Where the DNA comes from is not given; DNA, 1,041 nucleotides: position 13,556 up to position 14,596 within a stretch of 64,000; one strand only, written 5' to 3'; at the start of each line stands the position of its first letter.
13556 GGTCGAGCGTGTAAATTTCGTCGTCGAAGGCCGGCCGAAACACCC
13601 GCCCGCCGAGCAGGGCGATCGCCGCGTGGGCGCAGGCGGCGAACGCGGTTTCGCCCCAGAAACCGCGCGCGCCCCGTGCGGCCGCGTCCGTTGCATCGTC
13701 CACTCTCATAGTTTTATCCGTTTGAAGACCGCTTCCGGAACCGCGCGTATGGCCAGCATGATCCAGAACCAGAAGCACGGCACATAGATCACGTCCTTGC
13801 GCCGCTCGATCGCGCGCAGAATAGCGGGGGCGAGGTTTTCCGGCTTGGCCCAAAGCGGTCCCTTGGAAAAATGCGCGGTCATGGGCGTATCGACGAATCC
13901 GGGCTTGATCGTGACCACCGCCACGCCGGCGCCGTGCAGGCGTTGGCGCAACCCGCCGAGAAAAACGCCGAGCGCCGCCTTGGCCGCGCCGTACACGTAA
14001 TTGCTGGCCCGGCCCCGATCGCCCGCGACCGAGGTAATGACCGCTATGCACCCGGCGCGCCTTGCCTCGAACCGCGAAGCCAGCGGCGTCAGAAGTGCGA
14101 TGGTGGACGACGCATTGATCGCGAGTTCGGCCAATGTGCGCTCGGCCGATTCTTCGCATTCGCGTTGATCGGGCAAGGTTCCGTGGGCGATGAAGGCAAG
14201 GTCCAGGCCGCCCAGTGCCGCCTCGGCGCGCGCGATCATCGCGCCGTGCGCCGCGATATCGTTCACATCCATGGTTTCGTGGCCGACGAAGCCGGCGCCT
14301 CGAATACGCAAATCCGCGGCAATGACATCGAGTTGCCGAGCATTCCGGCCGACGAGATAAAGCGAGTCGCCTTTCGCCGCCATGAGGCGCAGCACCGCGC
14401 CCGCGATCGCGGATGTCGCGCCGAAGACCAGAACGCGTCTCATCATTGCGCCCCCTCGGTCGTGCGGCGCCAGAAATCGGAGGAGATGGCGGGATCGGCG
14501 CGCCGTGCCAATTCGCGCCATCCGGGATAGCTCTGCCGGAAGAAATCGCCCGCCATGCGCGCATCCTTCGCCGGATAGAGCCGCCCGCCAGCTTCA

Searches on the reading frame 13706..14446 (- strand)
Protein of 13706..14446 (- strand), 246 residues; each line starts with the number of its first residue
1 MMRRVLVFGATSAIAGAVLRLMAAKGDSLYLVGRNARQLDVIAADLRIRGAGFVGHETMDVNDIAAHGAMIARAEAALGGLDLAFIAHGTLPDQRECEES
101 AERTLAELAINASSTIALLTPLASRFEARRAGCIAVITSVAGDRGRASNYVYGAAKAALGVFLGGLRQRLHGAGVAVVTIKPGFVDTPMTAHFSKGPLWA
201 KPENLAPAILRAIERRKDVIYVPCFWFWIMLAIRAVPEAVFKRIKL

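Call 21: search_protein_families(library=pfam, proteins=[window:13706-14446:-], max_evalue=0.001)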
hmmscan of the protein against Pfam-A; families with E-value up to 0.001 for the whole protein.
window:13706-14446:- (246 aa): 3 families
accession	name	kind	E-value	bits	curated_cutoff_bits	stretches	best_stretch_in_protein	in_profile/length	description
PF00106.31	adh_short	-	8.2e-27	94.4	26.6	1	4-194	2-191/195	short chain dehydrogenase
PF13561.12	adh_short_C2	-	1.2e-18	68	27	1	9-196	1-187/236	Enoyl-(Acyl carrier protein) reductase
PF08659.16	KR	-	8.6e-05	23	22.6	1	5-182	3-175/180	KR domain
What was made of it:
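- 13706..14446 (-): DprE2-like SDR reductase (246 aa). Its start overlaps the DprE1 stop (ATGA). Pfam adh_short (call 21).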

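Call 22: search_protein_families(library=ncbifam, proteins=[window:13706-14446:-], max_evalue=0.01)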
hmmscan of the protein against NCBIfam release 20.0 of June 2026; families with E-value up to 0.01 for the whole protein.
window:13706-14446:- (246 aa): 171 families (the best 25 are shown)
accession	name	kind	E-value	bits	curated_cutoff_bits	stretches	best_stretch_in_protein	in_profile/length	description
NF005489.0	PRK07102.1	equivalog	5.3e-92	307.8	267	1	2-246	1-243/243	SDR family oxidoreductase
NF053786.1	DcplherypntRedDprE2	equivalog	8e-50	169.8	250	1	3-245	9-251/252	decaprenylphospho-beta-D-erythro-pentofuranosid-2-ulose 2-reductase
NF004110.0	PRK05599.1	equivalog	1.3e-39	136.2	362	1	5-243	3-243/246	SDR family oxidoreductase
NF005437.0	PRK07024.1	equivalog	1.2e-30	106.8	266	1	2-244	4-246/259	SDR family oxidoreductase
NF006099.0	PRK08251.1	equivalog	1.2e-27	96.7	253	1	3-244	5-249/250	SDR family oxidoreductase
NF005878.0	PRK07825.1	subfamily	8.9e-24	84.3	287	1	4-242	11-246/278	short chain dehydrogenase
NF009466.0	PRK12826.1-2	subfamily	2.2e-21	76.5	222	1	1-192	2-194/248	3-oxoacyl-ACP reductase FabG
NF006118.0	PRK08264.1-4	subfamily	1.5e-20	73.7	279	1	4-223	7-217/244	SDR family oxidoreductase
NF005559.1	PRK07231.1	subfamily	1.4e-18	67.3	215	1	4-195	6-196/249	glucose 1-dehydrogenase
NF047420.2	EF_P_mod_YmfI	equivalog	5.5e-18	65.6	238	1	5-195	2-188/236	elongation factor P 5-aminopentanone reductase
NF009547.0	PRK12936.1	subfamily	8.8e-18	64.8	436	1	3-193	7-193/245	3-ketoacyl-(acyl-carrier-protein) reductase NodG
TIGR01830.1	3oxo_ACP_reduc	equivalog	1.6e-17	64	297.75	1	5-195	1-191/239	3-oxoacyl-[acyl-carrier-protein] reductase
NF006073.0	PRK08219.1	equivalog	2.9e-17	63.1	218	1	2-218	3-214/227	SDR family oxidoreductase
NF005854.0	PRK07775.1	equivalog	4.5e-17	62.2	260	1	3-194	11-201/274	SDR family oxidoreductase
NF004825.0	PRK06181.1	equivalog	5e-17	62.1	215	1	2-190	6-193/268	SDR family oxidoreductase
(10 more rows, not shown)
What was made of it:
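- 13706..14446 (-): NCBIfam NF005489 at 308 bits (cut-off 267), and DprE2 model NF053786 at 170 bits (cut-off 250) (call 22).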

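Call 62: search_solved_structures(query=window:13706-14446:-, max_evalue=1e-12)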
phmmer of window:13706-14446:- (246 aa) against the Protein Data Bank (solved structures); distinct sequences matched with E-value up to 1e-12: 5.
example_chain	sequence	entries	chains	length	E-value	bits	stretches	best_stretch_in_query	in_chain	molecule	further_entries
21gq_C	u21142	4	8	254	5.3e-29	104.5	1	5-244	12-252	Decaprenylphosphoryl-2-keto-beta-D-erythro-pentose reductase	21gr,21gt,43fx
3enn_A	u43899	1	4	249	2.5e-14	56.5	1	3-194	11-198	GLUCOSE/RIBITOL DEHYDROGENASE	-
3emk_A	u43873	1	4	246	2.7e-14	56.4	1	3-194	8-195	GLUCOSE/RIBITOL DEHYDROGENASE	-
3vc7_A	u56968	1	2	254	1.3e-13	54.2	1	3-189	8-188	Putative oxidoreductase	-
4eso_A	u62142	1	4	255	1.3e-13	54.2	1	3-189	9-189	Putative oxidoreductase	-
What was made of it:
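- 13706..14446 (-): Best PDB match is DprE2 21gq_C at E 5e-29, against 1e-14 for other SDRs (call 62).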
